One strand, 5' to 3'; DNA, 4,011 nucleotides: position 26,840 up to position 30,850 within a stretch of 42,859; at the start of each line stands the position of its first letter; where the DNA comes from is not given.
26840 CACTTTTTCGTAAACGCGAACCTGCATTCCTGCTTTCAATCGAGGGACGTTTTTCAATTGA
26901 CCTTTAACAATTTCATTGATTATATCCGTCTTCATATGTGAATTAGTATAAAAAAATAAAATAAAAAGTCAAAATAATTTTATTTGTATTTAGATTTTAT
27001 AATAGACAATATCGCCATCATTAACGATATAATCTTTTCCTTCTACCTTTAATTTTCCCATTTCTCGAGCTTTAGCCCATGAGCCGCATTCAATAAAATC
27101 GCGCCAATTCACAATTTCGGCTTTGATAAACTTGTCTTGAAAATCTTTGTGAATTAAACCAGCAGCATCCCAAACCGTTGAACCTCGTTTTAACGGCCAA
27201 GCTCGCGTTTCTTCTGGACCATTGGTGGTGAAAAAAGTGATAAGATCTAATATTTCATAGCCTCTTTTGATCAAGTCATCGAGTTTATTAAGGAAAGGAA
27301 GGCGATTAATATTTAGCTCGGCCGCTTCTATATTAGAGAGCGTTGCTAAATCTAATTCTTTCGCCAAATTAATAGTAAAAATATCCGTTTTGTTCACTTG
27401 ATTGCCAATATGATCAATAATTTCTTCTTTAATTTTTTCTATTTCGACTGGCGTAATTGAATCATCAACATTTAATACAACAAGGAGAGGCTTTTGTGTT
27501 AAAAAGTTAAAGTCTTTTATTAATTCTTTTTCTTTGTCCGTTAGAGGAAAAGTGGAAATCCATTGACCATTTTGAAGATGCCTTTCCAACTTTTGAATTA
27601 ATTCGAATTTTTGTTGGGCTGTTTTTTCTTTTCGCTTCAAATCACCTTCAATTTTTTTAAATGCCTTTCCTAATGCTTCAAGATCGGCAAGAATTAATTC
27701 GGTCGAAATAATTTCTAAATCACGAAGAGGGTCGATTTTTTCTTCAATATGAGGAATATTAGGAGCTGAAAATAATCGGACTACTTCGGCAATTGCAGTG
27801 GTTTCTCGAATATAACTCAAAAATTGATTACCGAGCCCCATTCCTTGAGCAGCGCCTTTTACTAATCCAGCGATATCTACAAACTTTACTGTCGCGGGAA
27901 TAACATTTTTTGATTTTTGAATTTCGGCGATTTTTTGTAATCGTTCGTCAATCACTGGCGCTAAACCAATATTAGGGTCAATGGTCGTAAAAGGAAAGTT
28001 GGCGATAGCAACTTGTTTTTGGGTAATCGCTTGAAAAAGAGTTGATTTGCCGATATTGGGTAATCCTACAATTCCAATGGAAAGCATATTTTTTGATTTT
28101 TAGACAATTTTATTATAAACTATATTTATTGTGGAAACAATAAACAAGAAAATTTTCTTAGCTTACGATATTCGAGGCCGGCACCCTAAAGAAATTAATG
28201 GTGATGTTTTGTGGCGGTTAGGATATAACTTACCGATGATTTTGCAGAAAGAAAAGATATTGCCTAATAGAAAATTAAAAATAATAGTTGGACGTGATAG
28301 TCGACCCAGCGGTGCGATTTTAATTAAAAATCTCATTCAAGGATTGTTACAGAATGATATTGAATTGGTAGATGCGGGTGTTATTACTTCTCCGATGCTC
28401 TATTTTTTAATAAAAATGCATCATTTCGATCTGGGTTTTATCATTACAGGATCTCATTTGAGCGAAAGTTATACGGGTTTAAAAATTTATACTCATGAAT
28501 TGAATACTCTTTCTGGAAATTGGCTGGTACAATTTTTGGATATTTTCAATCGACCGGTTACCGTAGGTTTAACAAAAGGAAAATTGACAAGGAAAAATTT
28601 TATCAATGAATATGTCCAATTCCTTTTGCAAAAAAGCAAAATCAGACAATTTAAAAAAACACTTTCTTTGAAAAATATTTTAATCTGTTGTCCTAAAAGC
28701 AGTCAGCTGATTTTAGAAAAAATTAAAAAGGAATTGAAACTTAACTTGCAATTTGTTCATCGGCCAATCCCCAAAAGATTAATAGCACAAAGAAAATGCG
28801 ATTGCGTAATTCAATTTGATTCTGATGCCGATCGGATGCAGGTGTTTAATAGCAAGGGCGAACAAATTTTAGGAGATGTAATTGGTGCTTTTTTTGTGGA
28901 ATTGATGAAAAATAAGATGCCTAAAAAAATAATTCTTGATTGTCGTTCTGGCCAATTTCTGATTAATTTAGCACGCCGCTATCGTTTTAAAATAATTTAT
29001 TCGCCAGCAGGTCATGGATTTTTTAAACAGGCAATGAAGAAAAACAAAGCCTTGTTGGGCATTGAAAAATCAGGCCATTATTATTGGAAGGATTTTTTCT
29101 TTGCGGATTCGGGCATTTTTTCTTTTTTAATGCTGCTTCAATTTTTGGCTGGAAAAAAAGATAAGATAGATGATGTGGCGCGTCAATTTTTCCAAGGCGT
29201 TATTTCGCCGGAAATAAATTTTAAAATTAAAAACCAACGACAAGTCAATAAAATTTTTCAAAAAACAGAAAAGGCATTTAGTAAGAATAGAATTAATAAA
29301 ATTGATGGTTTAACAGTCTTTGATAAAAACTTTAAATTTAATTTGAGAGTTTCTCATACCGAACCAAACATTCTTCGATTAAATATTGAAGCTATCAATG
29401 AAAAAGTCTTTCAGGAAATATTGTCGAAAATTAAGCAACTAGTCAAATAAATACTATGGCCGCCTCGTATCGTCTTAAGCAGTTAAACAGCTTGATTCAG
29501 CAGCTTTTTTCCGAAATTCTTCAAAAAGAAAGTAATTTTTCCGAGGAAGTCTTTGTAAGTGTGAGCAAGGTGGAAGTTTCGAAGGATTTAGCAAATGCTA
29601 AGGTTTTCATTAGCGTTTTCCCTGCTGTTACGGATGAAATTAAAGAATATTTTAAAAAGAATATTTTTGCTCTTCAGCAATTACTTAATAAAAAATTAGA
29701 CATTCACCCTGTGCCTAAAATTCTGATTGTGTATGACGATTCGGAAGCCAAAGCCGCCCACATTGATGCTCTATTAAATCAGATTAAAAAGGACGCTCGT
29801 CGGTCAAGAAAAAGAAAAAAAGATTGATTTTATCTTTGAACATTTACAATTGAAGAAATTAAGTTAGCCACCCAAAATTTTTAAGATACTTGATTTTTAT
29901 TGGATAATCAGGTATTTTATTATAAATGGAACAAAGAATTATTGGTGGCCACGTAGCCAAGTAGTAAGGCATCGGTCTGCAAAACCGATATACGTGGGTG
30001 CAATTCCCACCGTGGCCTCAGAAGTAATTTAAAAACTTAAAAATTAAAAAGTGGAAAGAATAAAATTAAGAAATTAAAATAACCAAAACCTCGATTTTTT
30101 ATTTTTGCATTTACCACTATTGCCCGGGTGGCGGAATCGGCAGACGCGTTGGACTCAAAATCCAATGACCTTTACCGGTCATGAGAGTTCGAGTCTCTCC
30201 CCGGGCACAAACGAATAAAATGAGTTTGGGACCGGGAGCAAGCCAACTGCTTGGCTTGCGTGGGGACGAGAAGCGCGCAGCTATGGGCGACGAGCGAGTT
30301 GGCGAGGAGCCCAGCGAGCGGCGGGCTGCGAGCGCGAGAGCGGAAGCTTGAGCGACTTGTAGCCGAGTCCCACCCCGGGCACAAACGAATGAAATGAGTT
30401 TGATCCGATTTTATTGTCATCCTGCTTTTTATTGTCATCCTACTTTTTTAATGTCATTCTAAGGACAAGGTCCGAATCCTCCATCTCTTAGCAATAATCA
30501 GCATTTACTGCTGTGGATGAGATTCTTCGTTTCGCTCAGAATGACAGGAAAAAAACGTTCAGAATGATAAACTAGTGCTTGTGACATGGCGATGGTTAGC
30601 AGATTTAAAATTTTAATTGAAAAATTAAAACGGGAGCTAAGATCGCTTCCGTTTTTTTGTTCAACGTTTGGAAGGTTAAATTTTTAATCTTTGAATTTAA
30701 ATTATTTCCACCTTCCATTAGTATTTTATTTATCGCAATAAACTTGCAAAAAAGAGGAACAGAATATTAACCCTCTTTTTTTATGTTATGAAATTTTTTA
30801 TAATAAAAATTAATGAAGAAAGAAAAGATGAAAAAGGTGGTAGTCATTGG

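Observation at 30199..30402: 68% GC, 144-nt foldable insert bracketed by 30-nt direct repeats that duplicate the 3' end and trailer of tRNA-Leu(CAA)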

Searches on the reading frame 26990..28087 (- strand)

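Call 13: search_protein_families(library=pfam, proteins=[window:26990-28087:-])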
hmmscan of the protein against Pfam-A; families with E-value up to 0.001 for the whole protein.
window:26990-28087:- (365 aa): 4 families
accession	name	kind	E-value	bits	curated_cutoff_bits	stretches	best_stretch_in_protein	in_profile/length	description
PF06071.19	YchF-GTPase_C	-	4.9e-31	107.1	27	1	282-364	1-82/84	Protein of unknown function (DUF933)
PF01926.29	MMR_HSR1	-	7.2e-20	71.6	21.9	1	4-118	2-89/113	50S ribosome-binding GTPase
PF02421.24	FeoB_N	-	1.5e-08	34.8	27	1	4-43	3-42/156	Ferrous iron transport protein B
PF02824.27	TGS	-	2.4e-05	24.7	22.2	1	294-361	12-56/60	TGS domain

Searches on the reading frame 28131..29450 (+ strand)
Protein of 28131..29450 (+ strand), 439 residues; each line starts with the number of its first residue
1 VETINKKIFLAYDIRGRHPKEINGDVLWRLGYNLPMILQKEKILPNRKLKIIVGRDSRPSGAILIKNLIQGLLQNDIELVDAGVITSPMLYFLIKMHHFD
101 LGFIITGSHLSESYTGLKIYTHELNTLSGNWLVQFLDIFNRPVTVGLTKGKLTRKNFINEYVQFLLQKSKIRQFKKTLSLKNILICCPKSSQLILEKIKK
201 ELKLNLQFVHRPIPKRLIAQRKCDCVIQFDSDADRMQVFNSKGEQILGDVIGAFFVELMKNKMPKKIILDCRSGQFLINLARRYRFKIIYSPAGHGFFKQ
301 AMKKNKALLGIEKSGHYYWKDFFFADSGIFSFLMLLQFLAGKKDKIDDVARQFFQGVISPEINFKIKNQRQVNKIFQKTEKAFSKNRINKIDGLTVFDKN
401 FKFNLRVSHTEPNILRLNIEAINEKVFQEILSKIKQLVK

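Call 13: search_protein_families(library=pfam, proteins=[window:28131-29450:+])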
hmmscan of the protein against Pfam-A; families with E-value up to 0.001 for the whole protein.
window:28131-29450:+ (439 aa): 2 families
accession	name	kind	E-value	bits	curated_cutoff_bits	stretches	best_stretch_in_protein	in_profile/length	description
PF02878.22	PGM_PMM_I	-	2.8e-21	76.1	22.5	1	7-122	2-114/138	Phosphoglucomutase/phosphomannomutase, alpha/beta/alpha domain I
PF02880.22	PGM_PMM_III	-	4.9e-17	62.6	20.7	1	248-354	2-112/115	Phosphoglucomutase/phosphomannomutase, alpha/beta/alpha domain III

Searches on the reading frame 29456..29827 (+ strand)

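Call 13: search_protein_families(library=pfam, proteins=[window:29456-29827:+])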
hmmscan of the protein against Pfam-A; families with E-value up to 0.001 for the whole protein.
window:29456-29827:+ (123 aa): 1 family
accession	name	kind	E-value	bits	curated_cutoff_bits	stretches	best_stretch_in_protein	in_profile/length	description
PF02033.23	RBFA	-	1.6e-19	70.6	34.7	1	6-107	1-105/105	Ribosome-binding factor A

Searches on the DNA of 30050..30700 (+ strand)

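Call 7: search_rna_families(source=window, start=30050, end=30700, threshold=evalue, max_evalue=10, show_alignments=3)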
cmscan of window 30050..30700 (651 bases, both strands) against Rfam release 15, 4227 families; matches with E-value up to 10: 5.
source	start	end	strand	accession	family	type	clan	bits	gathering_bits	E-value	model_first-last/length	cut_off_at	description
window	30122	30207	+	RF00005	tRNA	Gene; tRNA;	CL00001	58.5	29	4.8e-12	1-71/71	no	tRNA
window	30550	30659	+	RF02434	SpF39_sRNA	Gene; sRNA;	-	30.5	60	0.069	1-109/109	no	Streptococcus sRNA SpF39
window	30573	30665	+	RF02029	sraA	Gene; sRNA;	-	20.6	56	1.4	1-95/95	no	sraA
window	30599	30693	-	RF04157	MIR9486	Gene; miRNA;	-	19.2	100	0.4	1-119/119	no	MIR9486 microRNA precursor family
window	30159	30203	-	RF04351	Plastid-psbl-rps4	Cis-reg;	-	15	68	3.6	1-53/53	no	Plastid-psbl-rps4 3UTR RNA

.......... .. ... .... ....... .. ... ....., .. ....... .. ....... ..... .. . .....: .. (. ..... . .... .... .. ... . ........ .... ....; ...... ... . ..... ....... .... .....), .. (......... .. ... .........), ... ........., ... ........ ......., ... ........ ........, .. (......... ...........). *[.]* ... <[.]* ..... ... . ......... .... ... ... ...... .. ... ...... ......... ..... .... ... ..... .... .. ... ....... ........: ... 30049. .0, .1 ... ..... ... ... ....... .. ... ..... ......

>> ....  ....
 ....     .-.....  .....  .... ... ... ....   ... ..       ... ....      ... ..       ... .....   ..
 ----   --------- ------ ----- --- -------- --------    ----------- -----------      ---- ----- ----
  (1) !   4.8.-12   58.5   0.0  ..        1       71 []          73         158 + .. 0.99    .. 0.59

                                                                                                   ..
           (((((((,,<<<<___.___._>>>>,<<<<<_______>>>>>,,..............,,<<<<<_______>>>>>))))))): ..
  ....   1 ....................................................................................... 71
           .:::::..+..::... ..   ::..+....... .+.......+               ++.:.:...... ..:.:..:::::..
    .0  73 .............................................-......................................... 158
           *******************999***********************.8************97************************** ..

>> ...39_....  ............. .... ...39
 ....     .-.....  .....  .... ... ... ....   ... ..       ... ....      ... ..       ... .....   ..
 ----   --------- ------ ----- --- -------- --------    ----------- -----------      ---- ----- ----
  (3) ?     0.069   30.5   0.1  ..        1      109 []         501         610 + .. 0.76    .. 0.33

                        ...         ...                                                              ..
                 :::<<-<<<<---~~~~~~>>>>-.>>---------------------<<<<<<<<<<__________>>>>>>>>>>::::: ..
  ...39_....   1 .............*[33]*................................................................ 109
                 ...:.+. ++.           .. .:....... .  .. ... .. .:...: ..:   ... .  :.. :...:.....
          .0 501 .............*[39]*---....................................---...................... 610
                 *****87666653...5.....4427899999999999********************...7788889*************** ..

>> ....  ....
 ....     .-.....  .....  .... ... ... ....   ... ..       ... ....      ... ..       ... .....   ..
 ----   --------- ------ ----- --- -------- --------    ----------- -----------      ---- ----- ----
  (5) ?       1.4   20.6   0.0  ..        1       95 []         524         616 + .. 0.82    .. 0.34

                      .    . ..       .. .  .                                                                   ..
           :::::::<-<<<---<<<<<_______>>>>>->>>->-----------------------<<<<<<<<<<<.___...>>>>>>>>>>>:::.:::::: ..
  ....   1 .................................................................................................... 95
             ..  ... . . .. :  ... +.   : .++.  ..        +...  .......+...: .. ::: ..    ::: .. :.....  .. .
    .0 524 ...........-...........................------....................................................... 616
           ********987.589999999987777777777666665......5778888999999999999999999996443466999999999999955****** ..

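Call 68: search_dna_similar(query=window:30208-30402:+, collection=phages, mode=distant, max_evalue=0.01, max_rows=10)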
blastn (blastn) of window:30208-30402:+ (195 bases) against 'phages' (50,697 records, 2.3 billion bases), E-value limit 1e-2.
No match.

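Call 69: search_dna_similar(query=window:30208-30402:+, collection=plasmids, mode=distant, max_evalue=0.01, max_rows=10)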
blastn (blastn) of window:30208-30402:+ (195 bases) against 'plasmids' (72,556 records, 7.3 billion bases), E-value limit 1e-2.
No match.

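Call 78: build_rna_model(alignment_id=A1, structure=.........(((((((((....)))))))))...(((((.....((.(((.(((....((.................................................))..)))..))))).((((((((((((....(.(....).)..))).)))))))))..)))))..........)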
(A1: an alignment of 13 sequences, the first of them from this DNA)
Model R1 built from alignment A1 (13 sequences, 182 columns); structure: as given.
model positions 161; base pairs 38; branch points 2; effective number of sequences 1.14; information 0.59 bits per position. Calibrated on 0.2 Mb of random sequence (short: E-values are rough).
structure used (alignment columns):
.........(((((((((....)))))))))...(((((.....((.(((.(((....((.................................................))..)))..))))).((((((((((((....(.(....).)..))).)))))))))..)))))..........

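Call 79: search_with_rna_model(model_id=R1, sources=[window, L033, L034, L035, L036, L037, L038, L055, L056, L012, L014, L015, L016, L017, L018, L019, L020, L021, L023, L024, L025, L027, L028, L029, L030, L031, L032, L003, L004], max_evalue=1)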
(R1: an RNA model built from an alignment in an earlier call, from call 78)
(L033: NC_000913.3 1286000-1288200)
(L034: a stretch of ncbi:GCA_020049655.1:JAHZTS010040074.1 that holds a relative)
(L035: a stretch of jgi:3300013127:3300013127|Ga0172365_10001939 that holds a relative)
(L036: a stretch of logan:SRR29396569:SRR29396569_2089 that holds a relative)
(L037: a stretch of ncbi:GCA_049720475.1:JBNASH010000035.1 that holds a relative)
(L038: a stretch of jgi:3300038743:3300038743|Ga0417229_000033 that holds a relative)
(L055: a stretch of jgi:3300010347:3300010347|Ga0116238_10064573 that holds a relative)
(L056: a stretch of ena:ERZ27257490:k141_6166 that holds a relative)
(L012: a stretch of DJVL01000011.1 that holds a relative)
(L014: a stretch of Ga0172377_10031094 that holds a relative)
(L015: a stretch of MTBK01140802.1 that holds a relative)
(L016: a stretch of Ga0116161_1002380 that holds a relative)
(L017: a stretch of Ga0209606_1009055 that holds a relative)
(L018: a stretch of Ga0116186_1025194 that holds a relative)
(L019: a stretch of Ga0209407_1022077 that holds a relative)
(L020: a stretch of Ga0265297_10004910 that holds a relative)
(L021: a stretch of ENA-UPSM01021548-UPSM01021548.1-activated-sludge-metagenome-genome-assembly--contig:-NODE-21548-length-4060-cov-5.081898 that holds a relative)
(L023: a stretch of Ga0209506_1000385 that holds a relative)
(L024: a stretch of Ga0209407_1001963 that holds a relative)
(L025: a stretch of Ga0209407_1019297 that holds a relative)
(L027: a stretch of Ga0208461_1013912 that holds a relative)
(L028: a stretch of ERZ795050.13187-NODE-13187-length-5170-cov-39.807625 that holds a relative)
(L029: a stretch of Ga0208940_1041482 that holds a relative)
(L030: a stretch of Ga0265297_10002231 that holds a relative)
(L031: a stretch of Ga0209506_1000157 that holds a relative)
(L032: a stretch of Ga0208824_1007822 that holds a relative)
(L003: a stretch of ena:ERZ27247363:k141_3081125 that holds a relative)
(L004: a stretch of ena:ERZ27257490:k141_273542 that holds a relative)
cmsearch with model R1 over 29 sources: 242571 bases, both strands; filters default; matches with E-value up to 1: 37.
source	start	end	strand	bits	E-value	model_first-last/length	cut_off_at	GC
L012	6994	7154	-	187.1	2.3e-49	1-161/161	no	0.57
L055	1375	1535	+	186.8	2.7e-49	1-161/161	no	0.58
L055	1543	1703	+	186.8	2.7e-49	1-161/161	no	0.58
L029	1070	1230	-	186.8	2.7e-49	1-161/161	no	0.58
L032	4417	4577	+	186.8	2.7e-49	1-161/161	no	0.58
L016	36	196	+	185.9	4.8e-49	1-161/161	no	0.58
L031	3238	3398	+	185.9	4.8e-49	1-161/161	no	0.58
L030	2403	2563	+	185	8.6e-49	1-161/161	no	0.57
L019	807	983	-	183.5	2.1e-48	1-161/161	no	0.59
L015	1093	1253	-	179.6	2.5e-47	1-161/161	no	0.53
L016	3250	3410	-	179.6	2.5e-47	1-161/161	no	0.53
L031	6452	6612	-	179.6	2.5e-47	1-161/161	no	0.53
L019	998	1177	-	177.5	9.7e-47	1-161/161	no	0.57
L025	2851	3029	+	173.6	1.1e-45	1-161/161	no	0.59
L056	3100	3252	+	154.7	1.7e-40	1-161/161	no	0.69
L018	3338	3490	+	154.1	2.5e-40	1-161/161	no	0.69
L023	3167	3319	+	154.1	2.5e-40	1-161/161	no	0.69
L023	3341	3493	+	154.1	2.5e-40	1-161/161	no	0.69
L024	13994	14146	-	152.9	5.1e-40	1-161/161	no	0.69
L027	116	268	+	152.9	5.1e-40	1-161/161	no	0.69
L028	2659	2811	-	152.9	5.1e-40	1-161/161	no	0.69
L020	7151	7303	+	152.9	5.3e-40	1-161/161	no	0.69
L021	1037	1189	+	152.4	7.2e-40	1-161/161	no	0.69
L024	14168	14320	-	152.4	7.2e-40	1-161/161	no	0.69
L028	2833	2985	-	152.4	7.2e-40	1-161/161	no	0.69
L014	2850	3002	-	150.1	3.1e-39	1-161/161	no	0.68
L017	161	313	-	150.1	3.1e-39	1-161/161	no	0.66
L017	1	143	-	143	2.7e-37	1-151/161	3'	0.69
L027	1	94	+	70.3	2.2e-17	60-161/161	5'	0.71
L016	205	248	+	30.3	2e-06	1-161/161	no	0.45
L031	3407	3450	+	30.3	2e-06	1-161/161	no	0.45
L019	752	799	-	29.7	3e-06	1-161/161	no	0.38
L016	1205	1311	+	27.5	1.2e-05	1-161/161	no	0.34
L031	4407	4513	+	27.5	1.2e-05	1-161/161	no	0.34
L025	3051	3092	+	18.3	0.004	1-161/161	no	0.45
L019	1138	1185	+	13.2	0.096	1-161/161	no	0.58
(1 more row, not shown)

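Call 80: search_with_rna_model(model_id=R1, source=L031, start=4300, end=4650, max_evalue=1, show_alignments=1)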
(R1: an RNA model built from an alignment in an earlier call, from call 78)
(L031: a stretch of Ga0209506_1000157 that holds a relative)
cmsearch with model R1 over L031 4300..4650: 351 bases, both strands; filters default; matches with E-value up to 1: 1.
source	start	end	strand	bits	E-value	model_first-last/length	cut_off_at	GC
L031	4407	4513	+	27.5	1.7e-08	1-161/161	no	0.34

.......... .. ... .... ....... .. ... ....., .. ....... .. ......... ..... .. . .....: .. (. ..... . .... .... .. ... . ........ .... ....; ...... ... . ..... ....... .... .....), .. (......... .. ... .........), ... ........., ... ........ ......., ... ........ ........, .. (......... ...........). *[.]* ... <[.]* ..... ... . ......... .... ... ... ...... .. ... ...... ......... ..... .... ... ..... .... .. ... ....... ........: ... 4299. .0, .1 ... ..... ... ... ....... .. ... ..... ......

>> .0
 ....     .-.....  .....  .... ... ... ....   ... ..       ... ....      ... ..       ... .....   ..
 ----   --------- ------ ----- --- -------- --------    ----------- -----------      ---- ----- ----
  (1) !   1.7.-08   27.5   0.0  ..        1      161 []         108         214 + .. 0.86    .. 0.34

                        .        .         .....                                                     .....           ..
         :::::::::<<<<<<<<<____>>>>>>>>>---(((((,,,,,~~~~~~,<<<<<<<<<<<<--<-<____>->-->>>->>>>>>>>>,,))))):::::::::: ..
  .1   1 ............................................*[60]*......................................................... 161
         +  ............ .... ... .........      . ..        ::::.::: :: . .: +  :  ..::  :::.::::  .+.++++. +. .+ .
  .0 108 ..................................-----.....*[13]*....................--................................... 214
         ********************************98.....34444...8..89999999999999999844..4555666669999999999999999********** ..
